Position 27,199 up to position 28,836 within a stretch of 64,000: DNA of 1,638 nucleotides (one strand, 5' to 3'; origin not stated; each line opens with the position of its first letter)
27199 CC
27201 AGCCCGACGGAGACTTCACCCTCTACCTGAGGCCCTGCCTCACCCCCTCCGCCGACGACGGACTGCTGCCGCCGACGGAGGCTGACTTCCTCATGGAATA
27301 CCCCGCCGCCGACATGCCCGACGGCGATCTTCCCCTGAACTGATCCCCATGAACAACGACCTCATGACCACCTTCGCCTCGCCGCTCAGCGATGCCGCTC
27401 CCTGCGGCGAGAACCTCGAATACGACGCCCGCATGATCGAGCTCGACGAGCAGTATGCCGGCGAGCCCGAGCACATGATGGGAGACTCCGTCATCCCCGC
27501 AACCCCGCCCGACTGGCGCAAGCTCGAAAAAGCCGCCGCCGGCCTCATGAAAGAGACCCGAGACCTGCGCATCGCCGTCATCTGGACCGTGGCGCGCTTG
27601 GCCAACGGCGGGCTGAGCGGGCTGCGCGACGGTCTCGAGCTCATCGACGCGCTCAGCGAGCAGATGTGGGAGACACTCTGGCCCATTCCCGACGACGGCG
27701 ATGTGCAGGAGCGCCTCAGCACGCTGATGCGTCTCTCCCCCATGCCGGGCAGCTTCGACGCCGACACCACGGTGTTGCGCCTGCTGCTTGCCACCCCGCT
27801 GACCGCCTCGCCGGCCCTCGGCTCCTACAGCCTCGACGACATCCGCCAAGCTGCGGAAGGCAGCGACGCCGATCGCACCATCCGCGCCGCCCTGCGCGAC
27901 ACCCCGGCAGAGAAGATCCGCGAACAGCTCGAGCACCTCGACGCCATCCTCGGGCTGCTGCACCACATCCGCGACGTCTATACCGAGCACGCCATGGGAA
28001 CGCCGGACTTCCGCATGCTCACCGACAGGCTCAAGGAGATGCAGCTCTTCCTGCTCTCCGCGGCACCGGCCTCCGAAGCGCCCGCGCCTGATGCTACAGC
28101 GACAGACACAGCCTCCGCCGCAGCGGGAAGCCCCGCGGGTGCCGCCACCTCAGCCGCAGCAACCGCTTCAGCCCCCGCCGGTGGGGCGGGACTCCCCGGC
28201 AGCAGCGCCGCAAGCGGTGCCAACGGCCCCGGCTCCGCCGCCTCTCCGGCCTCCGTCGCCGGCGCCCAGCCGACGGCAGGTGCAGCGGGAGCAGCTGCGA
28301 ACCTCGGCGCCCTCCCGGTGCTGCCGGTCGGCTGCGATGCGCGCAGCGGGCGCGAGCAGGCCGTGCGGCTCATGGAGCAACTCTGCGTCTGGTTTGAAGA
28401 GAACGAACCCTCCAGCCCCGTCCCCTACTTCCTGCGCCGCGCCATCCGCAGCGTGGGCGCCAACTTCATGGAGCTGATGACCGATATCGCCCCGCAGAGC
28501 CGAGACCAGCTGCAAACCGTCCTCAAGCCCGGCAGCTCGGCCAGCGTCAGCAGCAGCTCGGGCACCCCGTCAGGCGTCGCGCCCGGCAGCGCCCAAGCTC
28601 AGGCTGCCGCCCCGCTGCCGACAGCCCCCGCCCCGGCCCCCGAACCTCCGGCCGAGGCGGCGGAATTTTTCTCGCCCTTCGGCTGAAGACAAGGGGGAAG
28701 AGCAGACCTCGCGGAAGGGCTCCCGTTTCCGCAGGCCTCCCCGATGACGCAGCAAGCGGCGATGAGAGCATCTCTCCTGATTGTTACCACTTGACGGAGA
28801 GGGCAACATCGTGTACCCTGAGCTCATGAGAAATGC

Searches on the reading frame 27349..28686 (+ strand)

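Call 40: search_protein_families(library=pfam, proteins=[window:27349-28686:+], max_evalue=0.001)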
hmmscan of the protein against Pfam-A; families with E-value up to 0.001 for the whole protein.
window:27349-28686:+ (445 aa): 1 family
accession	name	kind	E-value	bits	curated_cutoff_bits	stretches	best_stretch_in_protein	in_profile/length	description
PF06812.17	ImpA_N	-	6.4e-29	100.9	26.9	1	11-129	2-117/119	ImpA, N-terminal, type VI secretion system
